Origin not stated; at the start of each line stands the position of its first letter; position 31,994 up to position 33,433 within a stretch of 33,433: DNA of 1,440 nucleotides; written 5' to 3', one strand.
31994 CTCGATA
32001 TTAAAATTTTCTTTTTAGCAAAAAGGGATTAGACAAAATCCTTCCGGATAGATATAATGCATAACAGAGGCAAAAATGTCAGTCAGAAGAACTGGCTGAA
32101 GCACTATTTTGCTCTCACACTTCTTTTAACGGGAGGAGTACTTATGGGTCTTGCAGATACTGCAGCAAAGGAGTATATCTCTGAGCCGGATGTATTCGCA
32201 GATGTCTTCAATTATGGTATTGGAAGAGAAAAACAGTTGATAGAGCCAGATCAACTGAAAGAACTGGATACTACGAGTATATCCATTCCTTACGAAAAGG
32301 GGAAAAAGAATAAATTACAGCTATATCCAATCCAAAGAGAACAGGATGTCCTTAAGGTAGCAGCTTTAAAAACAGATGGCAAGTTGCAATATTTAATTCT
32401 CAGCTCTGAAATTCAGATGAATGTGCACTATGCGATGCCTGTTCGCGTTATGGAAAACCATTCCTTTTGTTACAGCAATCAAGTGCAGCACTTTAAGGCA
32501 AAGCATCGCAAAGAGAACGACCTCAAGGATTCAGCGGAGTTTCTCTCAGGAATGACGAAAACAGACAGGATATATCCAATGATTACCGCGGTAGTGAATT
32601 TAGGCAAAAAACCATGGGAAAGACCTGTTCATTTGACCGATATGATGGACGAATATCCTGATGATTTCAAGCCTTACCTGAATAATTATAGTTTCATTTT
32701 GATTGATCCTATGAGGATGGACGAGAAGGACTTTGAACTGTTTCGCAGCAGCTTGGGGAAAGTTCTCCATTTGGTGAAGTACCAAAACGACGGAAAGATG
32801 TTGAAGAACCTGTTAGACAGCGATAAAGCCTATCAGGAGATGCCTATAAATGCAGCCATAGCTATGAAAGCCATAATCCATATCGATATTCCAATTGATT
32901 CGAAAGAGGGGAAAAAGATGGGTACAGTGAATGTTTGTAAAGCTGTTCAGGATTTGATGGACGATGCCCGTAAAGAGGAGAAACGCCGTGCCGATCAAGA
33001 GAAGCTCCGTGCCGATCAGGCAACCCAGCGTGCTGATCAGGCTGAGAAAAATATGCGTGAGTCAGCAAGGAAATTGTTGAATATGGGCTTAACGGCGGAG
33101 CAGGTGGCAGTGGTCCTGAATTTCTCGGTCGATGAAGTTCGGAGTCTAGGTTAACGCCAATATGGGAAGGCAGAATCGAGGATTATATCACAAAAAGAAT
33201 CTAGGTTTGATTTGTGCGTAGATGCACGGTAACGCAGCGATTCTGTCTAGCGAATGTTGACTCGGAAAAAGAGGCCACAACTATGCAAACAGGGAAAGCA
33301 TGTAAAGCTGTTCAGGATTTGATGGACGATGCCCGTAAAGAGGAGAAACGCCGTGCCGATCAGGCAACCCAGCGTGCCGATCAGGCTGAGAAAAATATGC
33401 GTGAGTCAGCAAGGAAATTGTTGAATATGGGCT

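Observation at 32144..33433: Rpn-family nuclease with an in-frame internal start and a second, free-standing copy of its C-terminal tail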

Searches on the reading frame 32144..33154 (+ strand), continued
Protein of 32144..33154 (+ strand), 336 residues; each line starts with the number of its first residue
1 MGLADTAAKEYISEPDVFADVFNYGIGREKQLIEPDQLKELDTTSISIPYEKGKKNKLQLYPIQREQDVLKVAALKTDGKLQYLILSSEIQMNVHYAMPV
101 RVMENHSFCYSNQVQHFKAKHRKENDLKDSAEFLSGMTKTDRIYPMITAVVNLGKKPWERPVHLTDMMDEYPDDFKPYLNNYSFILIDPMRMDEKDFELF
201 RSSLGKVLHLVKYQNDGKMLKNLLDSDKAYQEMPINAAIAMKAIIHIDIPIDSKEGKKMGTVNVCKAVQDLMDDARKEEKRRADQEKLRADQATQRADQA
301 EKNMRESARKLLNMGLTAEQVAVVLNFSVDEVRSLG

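Call 41: fold_search(model_id=the predicted structure, library=pdb)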
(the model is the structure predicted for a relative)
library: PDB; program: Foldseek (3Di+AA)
matches with E <= 10: 344; with E <= 0.001: 0
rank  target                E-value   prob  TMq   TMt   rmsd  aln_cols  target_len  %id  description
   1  2okf_A                1.5e-01  0.21  0.13  0.24   9.2       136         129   12  CRYSTAL STRUCTURE OF A FDXN ELEMENT EXCISION CONTROLLING FACTOR PROTEIN (AVA_3312) FROM ANABAENA VARIABILIS AT 1.60 A  (released 2007-01-30)
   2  5j3s                  1.5e-01  0.16  0.09  0.12  13.6       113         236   17  Crystal structure of the catalytic domain of human tyrosyl DNA phosphodiesterase 2 in complex with a small molecule inhi (released 2016-05-04)
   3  8vx9_A                2.1e-01  0.23  0.20  0.23  12.2       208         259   12  Structure of HamAB apo complex from the Escherichia coli Hachiman defense system (released 2024-03-13)
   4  5mus_B                3.4e-01  0.04  0.11  0.11  17.7       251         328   11  Structure of the C-terminal domain of a reptarenavirus L protein (released 2017-05-17)
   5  6wxw_A                3.8e-01  0.21  0.17  0.16  11.6       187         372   11  crystal structure of apo Card1 (released 2020-12-30)
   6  5j3p_A                4.8e-01  0.08  0.12  0.14  13.7       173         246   13  Crystal structure of the catalytic domain of human tyrosyl DNA phosphodiesterase 2 (released 2016-05-04)
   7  7fiw_A                4.8e-01  0.05  0.14  0.08  18.3       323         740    8  Crystal structure of the complex formed by Wolbachia cytoplasmic incompatibility factors CidAwMel(ST) and CidBND1-ND2  (released 2022-04-06)
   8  5ino_A                5.7e-01  0.10  0.09  0.11  12.8       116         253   14  Human Tdp2 reaction product (5'-phosphorylated DNA)-Mg2+ complex (released 2016-04-27)
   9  9jxc_A                5.7e-01  0.07  0.10  0.18  16.0       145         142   10  Crystal Structure of AbOhr-R15C (released 2024-11-06)
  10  6wam_F                6.0e-01  0.09  0.13  0.11  18.6       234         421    7  Structure of Acinetobacter baumannii Cap4 SAVED/CARF-domain containing receptor (released 2020-06-17)
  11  4gyz_F                6.3e-01  0.15  0.10  0.13   9.0        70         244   18  Mus Musculus Tdp2 Bound to dAMP and Mg2+ (released 2012-10-31)
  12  5ino_B                6.3e-01  0.09  0.09  0.11  12.6       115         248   14  Human Tdp2 reaction product (5'-phosphorylated DNA)-Mg2+ complex (released 2016-04-27)
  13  6wan_F                6.7e-01  0.05  0.11  0.09  17.4       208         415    7  Structure of Acinetobacter baumannii Cap4 SAVED/CARF-domain containing receptor with the cyclic trinucleotide 3'3'3'-c (released 2020-06-17)
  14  8vxy_A                7.1e-01  0.21  0.19  0.25  10.1       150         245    6  Structure of HamA(E138A,K140A)B-plasmid DNA complex from the Escherichia coli Hachiman defense system (released 2024-03-13)
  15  4f0p_B                7.1e-01  0.20  0.19  0.15  12.0       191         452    6  MspJI Restriction Endonuclease - P31 Form (released 2012-08-08)
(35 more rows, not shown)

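Call 61: find_encoding_contigs(protein=P0004, flank=3000, max_places=2)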
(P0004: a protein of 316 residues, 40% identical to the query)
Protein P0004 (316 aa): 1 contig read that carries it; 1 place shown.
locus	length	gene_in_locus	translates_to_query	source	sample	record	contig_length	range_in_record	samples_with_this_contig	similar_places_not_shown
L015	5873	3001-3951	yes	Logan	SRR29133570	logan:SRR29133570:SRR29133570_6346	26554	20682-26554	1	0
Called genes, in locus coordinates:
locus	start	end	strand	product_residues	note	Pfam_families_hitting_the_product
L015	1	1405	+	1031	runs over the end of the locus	-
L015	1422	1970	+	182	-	-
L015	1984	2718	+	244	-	-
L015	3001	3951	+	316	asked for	PF04754:Transposase_31 (faint)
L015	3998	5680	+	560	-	PF08378:NERD, PF02562:PhoH (weak), PF00270:DEAD, PF09848:SLFN-g3_helicase, PF13245:AAA_19 (weak), PF13604:AAA_30 (faint), PF13538:UvrD_C_2 (weak)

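Call 62: find_encoding_contigs(protein=P0011, flank=3000, max_places=2)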
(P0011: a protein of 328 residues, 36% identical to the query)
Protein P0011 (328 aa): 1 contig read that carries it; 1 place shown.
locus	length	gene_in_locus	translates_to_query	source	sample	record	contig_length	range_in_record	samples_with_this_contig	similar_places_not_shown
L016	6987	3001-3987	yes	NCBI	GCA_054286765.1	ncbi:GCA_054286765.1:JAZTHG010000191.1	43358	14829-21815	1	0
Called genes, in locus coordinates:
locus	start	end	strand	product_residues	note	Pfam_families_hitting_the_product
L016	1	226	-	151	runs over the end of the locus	-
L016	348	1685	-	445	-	PF14501:HATPase_c_5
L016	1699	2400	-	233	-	PF00072:Response_reg, PF04397:LytTR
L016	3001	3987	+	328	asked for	PF04754:Transposase_31 (weak)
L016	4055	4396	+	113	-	-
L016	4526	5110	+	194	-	PF04545:Sigma70_r4 (weak)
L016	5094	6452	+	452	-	-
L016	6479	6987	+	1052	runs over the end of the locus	PF13416:SBP_bac_8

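Call 63: find_encoding_contigs(protein=P0018, flank=3000, max_places=2)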
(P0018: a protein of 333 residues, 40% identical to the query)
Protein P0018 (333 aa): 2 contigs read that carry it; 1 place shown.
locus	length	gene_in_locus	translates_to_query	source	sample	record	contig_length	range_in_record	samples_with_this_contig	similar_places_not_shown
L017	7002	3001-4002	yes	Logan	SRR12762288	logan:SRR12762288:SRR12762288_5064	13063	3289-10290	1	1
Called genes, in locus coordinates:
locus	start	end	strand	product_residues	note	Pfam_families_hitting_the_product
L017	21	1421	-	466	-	-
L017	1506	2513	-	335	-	PF00356:LacI (weak), PF00532:Peripla_BP_1, PF13407:Peripla_BP_4 (weak), PF13377:Peripla_BP_3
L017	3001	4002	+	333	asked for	-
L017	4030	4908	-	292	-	PF00294:PfkB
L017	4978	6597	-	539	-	PF00753:Lactamase_B, PF23023:Anti-Pycsar_Apyc1 (weak), PF12706:Lactamase_B_2, PF16661:Lactamase_B_6, PF10996:Beta-Casp, PF07521:RMMBL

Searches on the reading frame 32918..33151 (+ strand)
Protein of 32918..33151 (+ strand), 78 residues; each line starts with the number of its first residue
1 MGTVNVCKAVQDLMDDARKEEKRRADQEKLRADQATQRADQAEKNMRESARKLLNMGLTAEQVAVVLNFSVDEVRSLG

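Call 46: search_solved_structures(query=A2, max_evalue=10, show_alignments=2)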
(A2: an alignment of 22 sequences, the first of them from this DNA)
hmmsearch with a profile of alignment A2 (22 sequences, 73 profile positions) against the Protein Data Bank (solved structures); distinct sequences matched with E-value up to 10: 78 (the best 60 are shown).
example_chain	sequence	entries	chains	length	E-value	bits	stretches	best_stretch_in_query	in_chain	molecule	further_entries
8vd6_A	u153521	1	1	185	1.4e-26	95.9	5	33-70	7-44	CAP REPEAT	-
7th0_A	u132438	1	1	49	4.6e-05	27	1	28-66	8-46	Recombination-promoting nuclease RpnA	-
2x48_A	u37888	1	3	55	0.00069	23.2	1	33-69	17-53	CAG38821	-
9sgv_A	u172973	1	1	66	0.0056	20.3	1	35-71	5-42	Ap3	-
2lvs_A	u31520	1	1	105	0.0058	20.3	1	27-61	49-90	Putative uncharacterized protein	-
5cy1_A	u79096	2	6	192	0.0086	19.7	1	17-71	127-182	Transposon Tn3 resolvase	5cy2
7ckq_F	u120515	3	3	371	0.028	18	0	49-69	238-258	RNA polymerase sigma factor SigA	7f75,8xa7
1rp3_A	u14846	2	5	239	0.035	17.8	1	32-70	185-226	RNA polymerase sigma factor SIGMA-28 (FliA) | RNA polymerase sigma factor FliA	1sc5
8vl4_A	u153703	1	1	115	0.045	17.4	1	28-56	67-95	De novo design protein 312 parent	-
3gpv_A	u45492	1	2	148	0.049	17.3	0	41-69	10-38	Transcriptional regulator, MerR family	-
1k4w_A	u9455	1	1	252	0.051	17.2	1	2-56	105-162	Nuclear receptor ROR-beta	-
1gdt_A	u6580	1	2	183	0.054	17.2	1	17-70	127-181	PROTEIN (GAMMA DELTA RESOLVASE)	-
1nq7_A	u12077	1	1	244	0.055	17.1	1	2-56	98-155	NUCLEAR RECEPTOR ROR-BETA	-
1n4h_A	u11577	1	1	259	0.057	17.1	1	2-56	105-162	Nuclear Receptor ROR-beta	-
2gm4_A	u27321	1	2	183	0.067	16.9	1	17-70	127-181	Transposon gamma-delta resolvase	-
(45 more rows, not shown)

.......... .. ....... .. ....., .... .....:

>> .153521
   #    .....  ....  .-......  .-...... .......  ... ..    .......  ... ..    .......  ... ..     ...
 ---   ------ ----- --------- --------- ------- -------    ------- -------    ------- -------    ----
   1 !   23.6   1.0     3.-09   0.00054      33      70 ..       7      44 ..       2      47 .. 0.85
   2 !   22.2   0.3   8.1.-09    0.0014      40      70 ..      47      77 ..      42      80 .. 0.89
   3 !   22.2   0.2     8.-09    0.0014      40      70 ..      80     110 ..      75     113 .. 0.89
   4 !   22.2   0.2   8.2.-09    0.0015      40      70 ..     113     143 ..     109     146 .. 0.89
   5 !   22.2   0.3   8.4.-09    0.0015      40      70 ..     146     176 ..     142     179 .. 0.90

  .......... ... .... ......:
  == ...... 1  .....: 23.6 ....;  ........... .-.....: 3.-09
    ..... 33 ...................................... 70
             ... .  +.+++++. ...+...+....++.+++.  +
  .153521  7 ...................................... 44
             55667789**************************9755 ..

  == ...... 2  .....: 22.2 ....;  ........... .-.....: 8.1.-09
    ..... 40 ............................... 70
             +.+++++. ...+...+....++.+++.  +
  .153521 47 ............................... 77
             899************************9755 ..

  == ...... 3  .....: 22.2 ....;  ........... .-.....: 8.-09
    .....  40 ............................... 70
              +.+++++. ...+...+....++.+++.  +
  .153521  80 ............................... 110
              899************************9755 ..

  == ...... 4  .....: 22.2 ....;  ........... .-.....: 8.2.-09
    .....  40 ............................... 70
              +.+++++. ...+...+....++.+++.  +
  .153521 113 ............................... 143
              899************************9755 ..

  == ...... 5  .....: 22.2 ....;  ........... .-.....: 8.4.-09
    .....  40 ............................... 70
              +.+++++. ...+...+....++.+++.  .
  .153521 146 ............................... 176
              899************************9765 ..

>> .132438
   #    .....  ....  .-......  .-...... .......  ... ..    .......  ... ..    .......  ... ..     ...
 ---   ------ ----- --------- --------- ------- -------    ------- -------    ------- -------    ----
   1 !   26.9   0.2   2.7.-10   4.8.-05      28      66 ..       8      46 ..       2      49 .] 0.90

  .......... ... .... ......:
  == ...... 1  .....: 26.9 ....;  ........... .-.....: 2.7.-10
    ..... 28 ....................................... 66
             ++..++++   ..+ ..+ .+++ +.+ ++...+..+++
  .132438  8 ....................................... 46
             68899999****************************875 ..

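Call 47: search_protein_families(library=pfam, alignment_id=A2, max_evalue=1)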
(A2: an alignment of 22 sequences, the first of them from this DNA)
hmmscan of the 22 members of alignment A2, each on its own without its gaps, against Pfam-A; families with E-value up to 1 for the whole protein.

A. member 1, seq(78 aa): 6 families
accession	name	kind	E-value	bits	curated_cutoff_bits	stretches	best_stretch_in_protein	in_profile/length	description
PF05698.19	Trigger_C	-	0.0014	19.1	22.7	1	9-73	45-113/162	Bacterial trigger factor protein (TF) C-terminus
PF14265.11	DUF4355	-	0.0055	17.4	25.4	1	18-67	42-92/124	Capsid assembly scaffolding protein Gp46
PF10975.14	DUF2802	-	0.016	15.8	33.5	1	26-74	12-60/68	Protein of unknown function (DUF2802)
PF11382.13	MctB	-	0.019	15.1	25.6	1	2-67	25-90/306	Copper transport outer membrane protein, MctB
PF25317.1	SAM_SMF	-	0.023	15.4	27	1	29-64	15-50/65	SMF/DprA SAM domain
PF16629.10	Arm_APC_u3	-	0.08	13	25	1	13-68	113-166/293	Armadillo-associated region on APC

B. families by the number of members that match (of 22 scanned): 53 families (the first 25 are shown)
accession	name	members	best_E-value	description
PF09811.14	Yae1_N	8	0.0012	Essential protein Yae1, N terminal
PF04545.22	Sigma70_r4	4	0.011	Sigma-70, region 4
PF10975.14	DUF2802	3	0.0026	Protein of unknown function (DUF2802)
PF04539.22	Sigma70_r3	3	0.0043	Sigma-70 region 3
PF24409.1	wHTH-PRTase_assc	3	0.072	wHTH-PRTase associated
PF13542.12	HTH_Tnp_ISL3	2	0.011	Helix-turn-helix domain of transposase family ISL3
PF08221.17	HTH_9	2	0.019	RNA polymerase III subunit RPC82 helix-turn-helix domain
PF25317.1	SAM_SMF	2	0.023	SMF/DprA SAM domain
PF01381.28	HTH_3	2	0.046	Helix-turn-helix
PF02796.21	HTH_7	2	0.12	Helix-turn-helix domain of resolvase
PF20432.4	Xre-like-HTH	1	0.00012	Antitoxin Xre-like helix-turn-helix domain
PF19610.4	DUF6115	1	0.0011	Family of unknown function (DUF6115)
PF05698.19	Trigger_C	1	0.0014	Bacterial trigger factor protein (TF) C-terminus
PF14265.11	DUF4355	1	0.0055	Capsid assembly scaffolding protein Gp46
PF11300.13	DUF3102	1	0.0066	Protein of unknown function (DUF3102)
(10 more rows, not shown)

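Call 52: search_protein_representatives(alignment_id=A2)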
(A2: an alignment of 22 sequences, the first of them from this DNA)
Query: 22 sequences, 73 profile positions. Proteins with E-value up to 0.001 (for the whole library): 24655; up to 1e-10: 406; up to 1e-30: 0. The best 150 are listed.
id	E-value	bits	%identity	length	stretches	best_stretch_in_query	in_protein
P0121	1.2e-27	112.2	-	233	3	14-69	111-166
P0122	3.1e-23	98.1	-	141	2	1-68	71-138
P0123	2.4e-22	95.2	-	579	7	33-71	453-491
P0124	2.4e-22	95.2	-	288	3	12-70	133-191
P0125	1.4e-20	89.5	-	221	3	11-71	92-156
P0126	9.5e-20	86.9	-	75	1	4-72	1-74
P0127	1.1e-19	86.7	-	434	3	17-69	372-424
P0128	1.1e-19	86.6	-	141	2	8-67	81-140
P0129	3.3e-19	85.2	-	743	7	38-68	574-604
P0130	5.2e-19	84.5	-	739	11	13-69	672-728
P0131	5.6e-19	84.4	-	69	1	4-70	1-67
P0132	7.2e-19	84.1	-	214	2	1-69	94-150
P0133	9.0e-19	83.8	-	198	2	10-67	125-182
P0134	1.0e-18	83.6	-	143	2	18-67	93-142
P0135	1.9e-18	82.7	-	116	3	3-68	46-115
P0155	1.5e-16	76.7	-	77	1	4-71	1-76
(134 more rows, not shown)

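Call 54: find_encoding_contigs(protein=P0155, flank=4000, max_places=4)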
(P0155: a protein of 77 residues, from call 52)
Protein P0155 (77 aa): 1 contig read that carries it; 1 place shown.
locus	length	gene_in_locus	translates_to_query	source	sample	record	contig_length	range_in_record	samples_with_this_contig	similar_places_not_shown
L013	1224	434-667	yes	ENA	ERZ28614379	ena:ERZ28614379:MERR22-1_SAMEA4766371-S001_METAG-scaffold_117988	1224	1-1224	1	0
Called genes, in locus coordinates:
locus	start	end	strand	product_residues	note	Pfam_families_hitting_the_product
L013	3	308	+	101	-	?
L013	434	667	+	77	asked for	-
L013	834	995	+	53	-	PF27070:HTH_Rpn_C (weak)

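Call 55: find_encoding_contigs(protein=P0131, flank=4000, max_places=4)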
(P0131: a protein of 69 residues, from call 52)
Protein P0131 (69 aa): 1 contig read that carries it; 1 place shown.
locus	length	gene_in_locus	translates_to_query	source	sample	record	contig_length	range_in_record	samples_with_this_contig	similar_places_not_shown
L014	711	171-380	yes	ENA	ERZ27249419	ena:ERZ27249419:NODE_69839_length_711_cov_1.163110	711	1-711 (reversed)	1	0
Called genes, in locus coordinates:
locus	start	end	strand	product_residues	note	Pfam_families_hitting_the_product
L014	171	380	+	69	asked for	-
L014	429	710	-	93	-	?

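Call 71: predict_structure(alignment_id=A2)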
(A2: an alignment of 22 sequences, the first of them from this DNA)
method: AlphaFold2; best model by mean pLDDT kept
length: 78 residues; sequences in the alignment: 22
mean_pLDDT: 88.4   pTM: 0.52
mean pLDDT of the five models: 88.4, 86.6, 84.9, 83.8, 82.4
residues with pLDDT >= 90: 35; 70-90: 39; 50-70: 4; < 50: 0
segments of 3 or more residues with pLDDT < 50: none
pLDDT, mean of each block of 10 residues (from residue 1): 72 88 87 87 92 96 96 91
secondary structure, 60 per line:
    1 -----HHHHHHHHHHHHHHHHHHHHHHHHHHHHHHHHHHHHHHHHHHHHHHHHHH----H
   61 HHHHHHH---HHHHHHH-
elements in order: H6-55 H60-67 H71-77

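Call 73: fold_search(model_id=the predicted structure, library=pdb)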
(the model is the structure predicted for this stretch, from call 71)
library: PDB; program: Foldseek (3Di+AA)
matches with E <= 10: 530; with E <= 0.001: 0
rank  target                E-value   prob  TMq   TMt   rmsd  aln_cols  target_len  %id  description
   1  2x48_A                1.6e-01  1.00  0.44  0.63   0.5        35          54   34  ORF 55 from Sulfolobus islandicus rudivirus 1 (released 2010-07-21)
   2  8vd6                  5.8e-01  0.90  0.40  0.19   1.2        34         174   41  Crystal structure of CAP Repeat (released 2024-09-18)
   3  2r0q_D                6.3e-01  0.94  0.39  0.16   0.8        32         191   16  Crystal structure of a serine recombinase- DNA regulatory complex (released 2008-04-01)
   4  7bhy_C                6.8e-01  0.69  0.39  0.52   2.5        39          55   28  DNA-binding domain of DeoR in complex with the DNA operator (released 2021-11-10)
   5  7bhy_A                7.8e-01  0.69  0.34  0.45   2.1        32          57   31  DNA-binding domain of DeoR in complex with the DNA operator (released 2021-11-10)
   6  1gdt_A                8.4e-01  0.94  0.39  0.17   0.5        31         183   19  CRYSTAL STRUCTURE OF A SITE-SPECIFIC RECOMBINASE, GAMMA-DELTA RESOLVASE COMPLEXED WITH A 34 BP CLEAVAGE SITE (released 1996-04-03)
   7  8b4h_A                9.1e-01  0.93  0.41  0.09   0.6        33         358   15  IstA transposase cleaved donor complex (released 2023-05-03)
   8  2r0q_C                1.1e+00  0.85  0.41  0.17   0.9        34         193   15  Crystal structure of a serine recombinase- DNA regulatory complex (released 2008-04-01)
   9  4nvs_B                1.1e+00  0.77  0.38  0.19   1.2        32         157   28  Crystal Structure of the Q18CP6_CLOD6 protein from glyoxalase family. Northeast Structural Genomics Consortium Target  (released 2013-12-18)
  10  5zz7_B                1.1e+00  0.30  0.28  0.13   3.4        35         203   20  Redox-sensing transcriptional repressor Rex (released 2018-11-07)
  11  4nvs_A                1.1e+00  0.75  0.38  0.20   1.2        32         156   28  Crystal Structure of the Q18CP6_CLOD6 protein from glyoxalase family. Northeast Structural Genomics Consortium Target  (released 2013-12-18)
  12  3c57_B                1.2e+00  0.69  0.39  0.59   1.3        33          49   24  Crystal Structure of the Mycobacterium tuberculosis Hypoxic Response Regulator DosR C-terminal Domain Crystal Form II (released 2008-04-22)
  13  4a12_B                1.3e+00  0.69  0.38  0.17   1.1        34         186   18  Structure of the global transcription regulator FapR from Staphylococcus aureus in complex with DNA operator (released 2012-09-26)
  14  8r7y_B                1.3e+00  0.51  0.37  0.10   2.2        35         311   28  Deoxyribonucleoside regulator DeoR in complex with the DNA operator (released 2024-06-19)
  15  7bhy_B                1.4e+00  0.84  0.42  0.61   0.8        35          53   26  DNA-binding domain of DeoR in complex with the DNA operator (released 2021-11-10)
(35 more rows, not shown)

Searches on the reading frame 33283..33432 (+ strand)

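Call 3: search_protein_families(library=pfam, proteins=[window:33283-33432:+], max_evalue=1)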
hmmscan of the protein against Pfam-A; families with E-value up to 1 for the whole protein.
window:33283-33432:+ (50 aa): 1 family
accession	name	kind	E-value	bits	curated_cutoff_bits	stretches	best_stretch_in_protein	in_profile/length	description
PF09998.14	DUF2239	-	0.063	13.5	25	1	2-42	102-141/182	Uncharacterized protein conserved in bacteria (DUF2239)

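Call 4: search_protein_families(library=ncbifam, proteins=[window:33283-33432:+], max_evalue=1)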
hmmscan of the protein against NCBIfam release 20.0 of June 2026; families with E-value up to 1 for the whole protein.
window:33283-33432:+ (50 aa): 1 family
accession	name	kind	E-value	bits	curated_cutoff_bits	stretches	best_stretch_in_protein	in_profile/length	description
TIGR02926.1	AhaH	equivalog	0.019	15.2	48.5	1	5-46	6-47/85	ATP synthase archaeal subunit H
